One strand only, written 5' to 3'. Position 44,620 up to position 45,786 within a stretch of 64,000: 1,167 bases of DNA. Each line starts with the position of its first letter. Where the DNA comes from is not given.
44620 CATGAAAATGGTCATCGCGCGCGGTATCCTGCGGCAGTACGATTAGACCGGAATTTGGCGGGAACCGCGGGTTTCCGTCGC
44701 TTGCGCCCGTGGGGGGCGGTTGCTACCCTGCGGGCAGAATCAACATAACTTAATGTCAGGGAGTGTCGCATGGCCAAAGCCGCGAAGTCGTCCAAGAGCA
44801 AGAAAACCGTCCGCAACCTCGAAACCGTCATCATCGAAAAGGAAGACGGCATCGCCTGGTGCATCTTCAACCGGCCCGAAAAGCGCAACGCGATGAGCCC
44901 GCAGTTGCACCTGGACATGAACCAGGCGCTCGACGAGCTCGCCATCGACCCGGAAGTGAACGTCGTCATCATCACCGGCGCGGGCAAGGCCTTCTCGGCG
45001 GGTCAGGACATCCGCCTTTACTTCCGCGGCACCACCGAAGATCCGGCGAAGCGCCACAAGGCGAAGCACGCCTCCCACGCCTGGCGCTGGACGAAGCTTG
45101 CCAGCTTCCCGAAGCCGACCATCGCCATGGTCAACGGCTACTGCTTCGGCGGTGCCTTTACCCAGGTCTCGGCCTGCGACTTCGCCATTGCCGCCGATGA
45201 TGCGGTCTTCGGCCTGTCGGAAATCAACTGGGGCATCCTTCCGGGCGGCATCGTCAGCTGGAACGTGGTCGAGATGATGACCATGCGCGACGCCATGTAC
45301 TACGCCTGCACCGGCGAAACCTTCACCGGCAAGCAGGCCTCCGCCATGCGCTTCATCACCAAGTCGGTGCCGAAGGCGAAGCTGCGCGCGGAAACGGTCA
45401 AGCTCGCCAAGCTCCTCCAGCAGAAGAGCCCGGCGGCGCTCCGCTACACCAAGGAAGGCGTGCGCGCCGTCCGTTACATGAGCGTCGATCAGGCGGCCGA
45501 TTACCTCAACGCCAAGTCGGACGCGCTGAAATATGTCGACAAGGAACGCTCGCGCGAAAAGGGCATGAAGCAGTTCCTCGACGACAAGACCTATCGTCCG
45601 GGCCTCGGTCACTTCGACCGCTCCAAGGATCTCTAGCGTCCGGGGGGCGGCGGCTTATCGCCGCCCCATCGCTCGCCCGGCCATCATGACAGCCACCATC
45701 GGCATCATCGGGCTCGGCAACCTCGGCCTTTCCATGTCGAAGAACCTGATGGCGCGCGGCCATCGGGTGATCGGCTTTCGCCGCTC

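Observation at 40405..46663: Phenylpropanoid/hydroxycinnamate side-chain cleavage cluster using an NDP-forming (FerA-type) CoA synthetase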

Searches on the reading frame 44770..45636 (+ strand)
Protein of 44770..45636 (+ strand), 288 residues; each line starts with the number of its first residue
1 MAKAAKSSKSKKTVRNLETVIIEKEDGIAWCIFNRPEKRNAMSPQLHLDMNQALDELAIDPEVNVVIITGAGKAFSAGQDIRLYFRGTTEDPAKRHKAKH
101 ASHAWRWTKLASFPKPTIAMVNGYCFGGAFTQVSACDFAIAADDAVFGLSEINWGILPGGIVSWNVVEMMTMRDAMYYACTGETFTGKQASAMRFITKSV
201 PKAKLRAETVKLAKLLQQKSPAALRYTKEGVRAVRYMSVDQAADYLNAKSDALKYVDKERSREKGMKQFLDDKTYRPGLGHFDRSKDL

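Call 3: search_protein_families(library=pfam, proteins=[window:44770-45636:+])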
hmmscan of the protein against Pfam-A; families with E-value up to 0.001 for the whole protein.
window:44770-45636:+ (288 aa): 2 families
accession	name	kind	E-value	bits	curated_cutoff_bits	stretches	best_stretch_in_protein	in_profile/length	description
PF00378.25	ECH_1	-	1.4e-51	175.7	27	1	23-272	1-243/251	Enoyl-CoA hydratase/isomerase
PF16113.10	ECH_2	-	3.6e-30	106.1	27.2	1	30-221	3-192/335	Enoyl-CoA hydratase/isomerase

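Call 4: search_protein_families(library=ncbifam, proteins=[window:44770-45636:+])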
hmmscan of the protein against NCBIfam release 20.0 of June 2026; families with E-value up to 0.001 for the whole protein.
window:44770-45636:+ (288 aa): 72 families (the best 25 are shown)
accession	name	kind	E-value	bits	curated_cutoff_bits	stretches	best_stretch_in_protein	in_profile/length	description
NF006588.0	PRK09120.1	equivalog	7.4e-113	376.3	276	1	15-285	5-275/276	p-hydroxycinnamoyl CoA hydratase/lyase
NF051848.1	EnCoAHydtEchA19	equivalog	4.4e-44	151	400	1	20-270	2-248/258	enoyl-CoA hydratase EchA19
NF042430.2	EnCoAhydt_DpgD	equivalog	7.8e-40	136.9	400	1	23-244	2-225/258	enoyl-CoA-hydratase DpgD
NF004227.0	PRK05674.1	equivalog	1.2e-39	136.6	426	1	20-273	7-257/271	gamma-carboxygeranoyl-CoA hydratase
NF005879.0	PRK07827.1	equivalog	8.4e-39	133.4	283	1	18-273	7-255/261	enoyl-CoA hydratase family protein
NF006007.0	PRK08138.1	subfamily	1.5e-38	132.6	355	1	19-273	8-254/261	enoyl-CoA hydratase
NF005675.0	PRK07468.1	equivalog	1.9e-37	129.4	350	1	18-271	4-253/262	crotonase/enoyl-CoA hydratase family protein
NF006008.0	PRK08139.1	equivalog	2.1e-37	129.1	313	1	14-273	7-259/266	enoyl-CoA hydratase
NF007239.0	PRK09674.1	equivalog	6e-37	127.5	371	1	18-274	4-251/257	2,3-dehydroadipyl-CoA hydratase PaaF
NF006140.0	PRK08290.1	subfamily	7.1e-37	127.2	280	1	14-234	4-240/292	enoyl-CoA hydratase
NF005699.0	PRK07509.1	equivalog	2.5e-36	125.7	249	1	18-239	4-226/267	crotonase/enoyl-CoA hydratase family protein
NF004840.0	PRK06190.1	equivalog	3.4e-36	125.2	253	1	18-247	4-229/260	enoyl-CoA hydratase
NF046063.1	oxepin_alt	equivalog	3.9e-36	124.8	300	1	22-274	4-252/254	oxepin-CoA hydrolase, alternative type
NF004781.0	PRK06127.1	subfamily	4.5e-36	124.9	291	1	14-247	7-239/269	enoyl-CoA hydratase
NF005637.0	PRK07396.1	equivalog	7.8e-36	123.9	380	1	12-258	7-249/273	1,4-dihydroxy-2-naphthoyl-CoA synthase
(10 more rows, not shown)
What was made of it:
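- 44770..45636 (+): HCHL-family enoyl-CoA hydratase/lyase (aldolase), 288 aa, sister clade with the signature Gln70/Thr123/Gln124/Asn239 (core gene 3). NCBIfam NF006588 376 bits against a cut-off of 276 (call 4).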

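Call 6: search_solved_structures(query=window:44770-45636:+, show_alignments=2)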
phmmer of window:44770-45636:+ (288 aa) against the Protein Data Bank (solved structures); distinct sequences matched with E-value up to 0.001: 214 (the best 60 are shown).
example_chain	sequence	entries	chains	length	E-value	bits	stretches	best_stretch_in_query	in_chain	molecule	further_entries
6p5u_A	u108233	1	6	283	8.8e-83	281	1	14-284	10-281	Enoyl-CoA hydratase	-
2j5i_B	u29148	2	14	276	8.5e-81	274.5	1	18-283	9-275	P-HYDROXYCINNAMOYL COA HYDRATASE/LYASE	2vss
2vsu_A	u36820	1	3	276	1.2e-80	274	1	18-283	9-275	P-HYDROXYCINNAMOYL COA HYDRATASE/LYASE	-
2j5i_I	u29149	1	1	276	1.6e-80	273.6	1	18-283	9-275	P-HYDROXYCINNAMOYL COA HYDRATASE/LYASE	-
2vss_F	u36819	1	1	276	2.2e-80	273.1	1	18-283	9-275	P-HYDROXYCINNAMOYL COA HYDRATASE/LYASE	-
2vsu_F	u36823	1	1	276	3.1e-80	272.6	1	18-283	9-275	P-HYDROXYCINNAMOYL COA HYDRATASE/LYASE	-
2j5i_A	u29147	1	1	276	1.1e-79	270.8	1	18-283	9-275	P-HYDROXYCINNAMOYL COA HYDRATASE/LYASE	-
2vss_E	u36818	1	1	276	1.5e-79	270.4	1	18-283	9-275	P-HYDROXYCINNAMOYL COA HYDRATASE/LYASE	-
2vsu_E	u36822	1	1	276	2.1e-79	269.9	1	18-283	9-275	P-HYDROXYCINNAMOYL COA HYDRATASE/LYASE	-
2vsu_C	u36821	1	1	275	1.1e-78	267.5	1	18-283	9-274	P-HYDROXYCINNAMOYL COA HYDRATASE/LYASE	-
7xwc_A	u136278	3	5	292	2.3e-77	263.2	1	8-286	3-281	Feruloyl-CoA hydratase/lyase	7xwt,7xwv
6l3o_A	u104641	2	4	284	1.4e-76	260.7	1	18-284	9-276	Hydroxycinnamoyl-CoA hydratase-lyase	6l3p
5zai_A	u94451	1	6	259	1.3e-39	139.5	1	17-232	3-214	3-hydroxypropionyl-coenzyme A dehydratase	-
1uiy_A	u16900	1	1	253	1.7e-31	112.8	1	26-241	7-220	Enoyl-CoA Hydratase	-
3h81_A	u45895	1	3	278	4.8e-31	111.3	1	16-245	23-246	enoyl-CoA hydratase echA8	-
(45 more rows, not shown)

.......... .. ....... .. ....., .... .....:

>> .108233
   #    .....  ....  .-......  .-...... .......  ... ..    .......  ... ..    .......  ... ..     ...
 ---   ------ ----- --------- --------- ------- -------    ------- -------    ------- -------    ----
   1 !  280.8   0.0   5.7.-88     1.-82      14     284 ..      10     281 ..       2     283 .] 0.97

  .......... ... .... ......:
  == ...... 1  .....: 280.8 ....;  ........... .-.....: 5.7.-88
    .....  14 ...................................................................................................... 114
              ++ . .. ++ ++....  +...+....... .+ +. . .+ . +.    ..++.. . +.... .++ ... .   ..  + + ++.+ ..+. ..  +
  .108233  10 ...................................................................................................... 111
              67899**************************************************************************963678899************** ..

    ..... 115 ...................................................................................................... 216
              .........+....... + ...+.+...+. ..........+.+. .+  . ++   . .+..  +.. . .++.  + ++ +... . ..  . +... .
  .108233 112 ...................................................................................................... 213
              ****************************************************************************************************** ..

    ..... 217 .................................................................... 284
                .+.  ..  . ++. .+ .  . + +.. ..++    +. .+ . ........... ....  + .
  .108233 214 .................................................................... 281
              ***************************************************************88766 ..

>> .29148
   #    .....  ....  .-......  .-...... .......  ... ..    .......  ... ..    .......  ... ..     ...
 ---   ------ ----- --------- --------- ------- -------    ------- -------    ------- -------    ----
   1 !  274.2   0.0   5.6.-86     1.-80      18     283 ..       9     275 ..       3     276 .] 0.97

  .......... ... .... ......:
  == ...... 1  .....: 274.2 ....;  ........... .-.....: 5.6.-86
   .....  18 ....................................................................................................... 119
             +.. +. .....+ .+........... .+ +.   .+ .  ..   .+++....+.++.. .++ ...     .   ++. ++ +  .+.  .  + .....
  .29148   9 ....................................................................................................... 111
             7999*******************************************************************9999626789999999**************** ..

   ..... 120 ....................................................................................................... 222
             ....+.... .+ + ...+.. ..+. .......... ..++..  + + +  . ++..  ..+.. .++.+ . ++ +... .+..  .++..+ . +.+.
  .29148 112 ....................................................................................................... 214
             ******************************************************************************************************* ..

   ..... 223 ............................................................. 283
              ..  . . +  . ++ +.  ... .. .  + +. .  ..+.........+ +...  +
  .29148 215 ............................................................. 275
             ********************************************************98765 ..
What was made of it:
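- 44770..45636 (+): PDB 6p5u 9e-83 and 2j5i 8.5e-81 (call 6).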

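Call 11: find_encoding_contigs(protein=window:44770-45636:+, flank=10000, max_places=6)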
Protein window:44770-45636:+ (288 aa): 2 contigs read that carry it; 2 places shown.
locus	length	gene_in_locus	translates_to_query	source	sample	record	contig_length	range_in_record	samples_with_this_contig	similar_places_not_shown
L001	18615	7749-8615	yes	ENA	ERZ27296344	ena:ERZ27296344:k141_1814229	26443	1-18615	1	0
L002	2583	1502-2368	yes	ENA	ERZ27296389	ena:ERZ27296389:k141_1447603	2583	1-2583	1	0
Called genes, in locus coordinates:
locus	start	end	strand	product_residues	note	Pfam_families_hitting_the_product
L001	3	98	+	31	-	?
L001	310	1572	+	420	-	-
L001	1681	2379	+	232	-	PF01738:DLH, PF12740:PETase (weak), PF00326:Peptidase_S9 (faint)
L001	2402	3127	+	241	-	PF01738:DLH, PF00326:Peptidase_S9 (faint)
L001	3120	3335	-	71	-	-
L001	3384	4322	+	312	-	PF01497:Peripla_BP_2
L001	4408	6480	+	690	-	PF02629:CoA_binding (weak), PF13380:CoA_binding_2, PF13607:Succ_CoA_lig, PF13549:ATP-grasp_5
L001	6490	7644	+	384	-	PF02771:Acyl-CoA_dh_N, PF02770:Acyl-CoA_dh_M, PF00441:Acyl-CoA_dh_1, PF08028:Acyl-CoA_dh_2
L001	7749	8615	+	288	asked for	PF00378:ECH_1, PF16113:ECH_2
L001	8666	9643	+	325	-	PF02826:2-Hacid_dh_C (weak), PF03446:NAD_binding_2, PF03807:F420_oxidored (weak), PF14833:NAD_binding_11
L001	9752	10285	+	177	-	PF00190:Cupin_1 (weak), PF07883:Cupin_2 (weak)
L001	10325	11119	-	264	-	PF00561:Abhydrolase_1, PF12697:Abhydrolase_6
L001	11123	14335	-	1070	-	PF00873:ACR_tran, PF03176:MMPL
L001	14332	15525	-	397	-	PF25917:BSH_RND (weak), PF25973:BSH_CzcB, PF25975:CzcB_C (faint), PF25989:YknX_C, PF25967:RND-MFP_C (faint)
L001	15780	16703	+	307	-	PF00850:Hist_deacetyl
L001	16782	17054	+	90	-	PF02609:Exonuc_VII_S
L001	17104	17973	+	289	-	PF00348:polyprenyl_synt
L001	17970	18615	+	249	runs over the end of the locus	PF01479:S4, PF01728:FtsJ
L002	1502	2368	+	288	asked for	PF00378:ECH_1, PF16113:ECH_2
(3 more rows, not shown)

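Call 12: find_homologous_proteins(query=window:44770-45636:+)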
Query window:44770-45636:+ (288 aa): 8000 proteins with E <= 0.001 among 8000 candidates; the best 120 are listed.
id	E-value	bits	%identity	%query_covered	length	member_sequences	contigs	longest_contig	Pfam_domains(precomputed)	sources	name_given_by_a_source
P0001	3.0e-174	596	92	96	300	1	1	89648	PF00378.26,PF16113.11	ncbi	-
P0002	5.5e-169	579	89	95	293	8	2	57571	PF00378.26,PF16113.11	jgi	jgi:trans-feruloyl-CoA hydratase/vanillin synthase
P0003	2.0e-149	514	77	99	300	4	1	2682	PF00378.26,PF16113.11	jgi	jgi:trans-feruloyl-CoA hydratase/vanillin synthase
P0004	6.5e-147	506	78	97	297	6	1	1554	PF00378.26,PF16113.11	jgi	jgi:trans-feruloyl-CoA hydratase/vanillin synthase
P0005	4.3e-146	503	79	96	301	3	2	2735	PF00378.26,PF16113.11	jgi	jgi:trans-feruloyl-CoA hydratase/vanillin synthase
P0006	1.3e-145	502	78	99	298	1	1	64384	PF00378.26,PF16113.11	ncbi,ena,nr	ncbi:MAG: p-hydroxycinnamoyl CoA hydratase/lyase [Alphaproteobacteria bacterium]|nr:p-hydroxycinnamo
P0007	6.3e-145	500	77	97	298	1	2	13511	PF00378.26,PF16113.11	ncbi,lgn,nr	ncbi:MAG TPA: p-hydroxycinnamoyl CoA hydratase/lyase [Alphaproteobacteria bacterium]|nr:p-hydroxycin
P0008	1.8e-143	495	77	97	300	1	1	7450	PF00378.26,PF16113.11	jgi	jgi:trans-feruloyl-CoA hydratase/vanillin synthase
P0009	1.9e-143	495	77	97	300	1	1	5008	PF00378.26,PF16113.11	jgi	jgi:trans-feruloyl-CoA hydratase/vanillin synthase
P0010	2.6e-143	494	77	97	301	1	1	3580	PF00378.26,PF16113.11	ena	-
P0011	4.8e-143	493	77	97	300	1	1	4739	PF00378.26,PF16113.11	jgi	jgi:trans-feruloyl-CoA hydratase/vanillin synthase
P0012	1.3e-142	492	76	97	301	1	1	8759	PF00378.26,PF16113.11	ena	-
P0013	3.9e-142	490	78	96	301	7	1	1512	PF00378.26,PF16113.11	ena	-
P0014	6.5e-142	490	76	97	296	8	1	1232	PF00378.26,PF16113.11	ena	-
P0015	1.1e-140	486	76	97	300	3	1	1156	PF00378.26,PF16113.11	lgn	-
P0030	4.0e-136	471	74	94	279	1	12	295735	PF00378.26,PF16113.11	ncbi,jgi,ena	jgi:trans-feruloyl-CoA hydratase/vanillin synthase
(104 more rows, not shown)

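Call 13: find_encoding_contigs(protein=P0001, flank=10000, max_places=2)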
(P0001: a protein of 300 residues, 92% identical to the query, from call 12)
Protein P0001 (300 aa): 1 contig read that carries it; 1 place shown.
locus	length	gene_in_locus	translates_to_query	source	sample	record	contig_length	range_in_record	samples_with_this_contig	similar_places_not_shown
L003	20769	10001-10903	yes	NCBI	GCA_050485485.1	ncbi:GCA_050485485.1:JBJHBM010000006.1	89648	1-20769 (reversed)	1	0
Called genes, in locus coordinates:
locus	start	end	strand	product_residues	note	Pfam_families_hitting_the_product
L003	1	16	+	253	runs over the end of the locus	PF00194:Carb_anhydrase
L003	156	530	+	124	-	PF07238:PilZ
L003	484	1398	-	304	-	PF00126:HTH_1, PF03466:LysR_substrate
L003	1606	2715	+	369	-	PF04909:Amidohydro_2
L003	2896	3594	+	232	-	PF01738:DLH, PF00326:Peptidase_S9 (faint)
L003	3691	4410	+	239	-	PF01738:DLH, PF00326:Peptidase_S9 (faint)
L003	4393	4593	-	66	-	-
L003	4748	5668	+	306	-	PF01497:Peripla_BP_2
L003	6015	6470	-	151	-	PF08534:Redoxin, PF00578:AhpC-TSA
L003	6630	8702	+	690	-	PF02629:CoA_binding, PF13380:CoA_binding_2, PF13607:Succ_CoA_lig, PF13549:ATP-grasp_5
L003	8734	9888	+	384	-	PF02771:Acyl-CoA_dh_N, PF02770:Acyl-CoA_dh_M, PF00441:Acyl-CoA_dh_1, PF08028:Acyl-CoA_dh_2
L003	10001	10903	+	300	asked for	PF00378:ECH_1, PF16113:ECH_2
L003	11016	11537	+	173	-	PF00190:Cupin_1 (weak), PF07883:Cupin_2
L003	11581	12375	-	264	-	PF00561:Abhydrolase_1, PF12697:Abhydrolase_6, PF12146:Hydrolase_4 (weak)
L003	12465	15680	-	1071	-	PF00873:ACR_tran, PF03176:MMPL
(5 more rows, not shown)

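Call 14: find_encoding_contigs(protein=P0006, flank=10000, max_places=2)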
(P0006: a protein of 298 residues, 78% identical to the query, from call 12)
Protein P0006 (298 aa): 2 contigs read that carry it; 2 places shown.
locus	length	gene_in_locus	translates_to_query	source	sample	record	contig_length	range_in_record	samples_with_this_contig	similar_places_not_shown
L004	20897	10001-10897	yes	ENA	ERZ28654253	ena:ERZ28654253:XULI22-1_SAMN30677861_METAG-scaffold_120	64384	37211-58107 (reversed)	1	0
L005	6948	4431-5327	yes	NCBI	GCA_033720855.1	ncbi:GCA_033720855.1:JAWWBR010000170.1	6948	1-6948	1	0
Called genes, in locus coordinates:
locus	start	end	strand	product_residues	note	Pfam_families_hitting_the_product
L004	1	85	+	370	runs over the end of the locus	PF04909:Amidohydro_2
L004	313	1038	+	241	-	PF01738:DLH, PF00326:Peptidase_S9 (faint)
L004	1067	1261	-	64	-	-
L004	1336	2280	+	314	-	PF01497:Peripla_BP_2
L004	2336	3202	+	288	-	PF02517:Rce1-like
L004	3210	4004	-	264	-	-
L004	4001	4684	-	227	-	PF02979:NHase_alpha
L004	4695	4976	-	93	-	PF02211:NHase_beta_C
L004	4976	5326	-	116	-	PF21006:NHase_beta_N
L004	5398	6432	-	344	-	PF02655:ATP-grasp_3 (faint), PF08443:RimK, PF02786:CPSase_L_D2 (weak), PF07478:Dala_Dala_lig_C, PF02955:GSH-S_ATP (faint)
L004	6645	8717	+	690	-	PF02629:CoA_binding (weak), PF13380:CoA_binding_2, PF13607:Succ_CoA_lig, PF13549:ATP-grasp_5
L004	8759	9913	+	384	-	PF02771:Acyl-CoA_dh_N, PF02770:Acyl-CoA_dh_M, PF00441:Acyl-CoA_dh_1, PF08028:Acyl-CoA_dh_2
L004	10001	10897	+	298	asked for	PF00378:ECH_1, PF16113:ECH_2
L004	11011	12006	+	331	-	PF02826:2-Hacid_dh_C (weak), PF03446:NAD_binding_2, PF03807:F420_oxidored (weak), PF14833:NAD_binding_11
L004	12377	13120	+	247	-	-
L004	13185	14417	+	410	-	PF00355:Rieske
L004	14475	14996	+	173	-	PF07883:Cupin_2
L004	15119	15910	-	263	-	PF00561:Abhydrolase_1, PF12697:Abhydrolase_6, PF12146:Hydrolase_4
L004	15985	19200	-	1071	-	PF00873:ACR_tran, PF03176:MMPL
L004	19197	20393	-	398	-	PF25917:BSH_RND, PF25919:BSH_CusB (weak), PF25973:BSH_CzcB, PF25876:HH_MFP_RND (weak), PF25954:Beta-barrel_RND_2 (weak), PF25967:RND-MFP_C (weak), PF25975:CzcB_C, PF25989:YknX_C, +1 more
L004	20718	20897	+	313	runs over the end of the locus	PF00850:Hist_deacetyl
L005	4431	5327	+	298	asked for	PF00378:ECH_1, PF16113:ECH_2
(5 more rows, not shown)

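Call 15: find_encoding_contigs(protein=P0030, flank=10000, max_places=3)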
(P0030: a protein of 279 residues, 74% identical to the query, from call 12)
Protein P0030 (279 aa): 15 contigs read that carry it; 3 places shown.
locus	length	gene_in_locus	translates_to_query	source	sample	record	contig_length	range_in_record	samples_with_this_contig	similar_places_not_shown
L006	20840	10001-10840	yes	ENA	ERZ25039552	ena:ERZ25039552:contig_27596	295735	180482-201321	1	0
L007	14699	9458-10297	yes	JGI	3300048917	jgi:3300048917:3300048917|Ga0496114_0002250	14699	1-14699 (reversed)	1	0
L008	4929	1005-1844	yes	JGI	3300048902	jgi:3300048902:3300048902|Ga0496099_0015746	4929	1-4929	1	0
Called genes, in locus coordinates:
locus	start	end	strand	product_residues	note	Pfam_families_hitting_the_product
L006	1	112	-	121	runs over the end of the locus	PF00355:Rieske, PF22543:Rieske_4 (weak), PF13806:Rieske_2 (weak)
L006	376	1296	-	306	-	PF01557:FAA_hydrolase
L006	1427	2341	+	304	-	PF13669:Glyoxalase_4 (faint), PF00903:Glyoxalase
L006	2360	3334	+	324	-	PF03401:TctC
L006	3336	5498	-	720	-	PF20256:MoCoBD_2, PF01315:Ald_Xan_dh_C (faint), PF02738:MoCoBD_1, PF20256:MoCoBD_2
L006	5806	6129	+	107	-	-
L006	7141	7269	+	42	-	-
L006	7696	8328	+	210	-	-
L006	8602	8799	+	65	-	-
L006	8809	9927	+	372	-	PF00005:ABC_tran, PF13304:AAA_21 (faint), PF08402:TOBE_2 (faint)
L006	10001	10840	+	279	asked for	PF00378:ECH_1, PF16113:ECH_2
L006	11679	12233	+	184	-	PF05869:Dam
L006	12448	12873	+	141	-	PF23639:DUF7146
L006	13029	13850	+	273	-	-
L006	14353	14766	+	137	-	PF00190:Cupin_1 (weak), PF02311:AraC_binding (weak), PF07883:Cupin_2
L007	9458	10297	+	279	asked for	PF00378:ECH_1, PF16113:ECH_2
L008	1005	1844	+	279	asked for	PF00378:ECH_1, PF16113:ECH_2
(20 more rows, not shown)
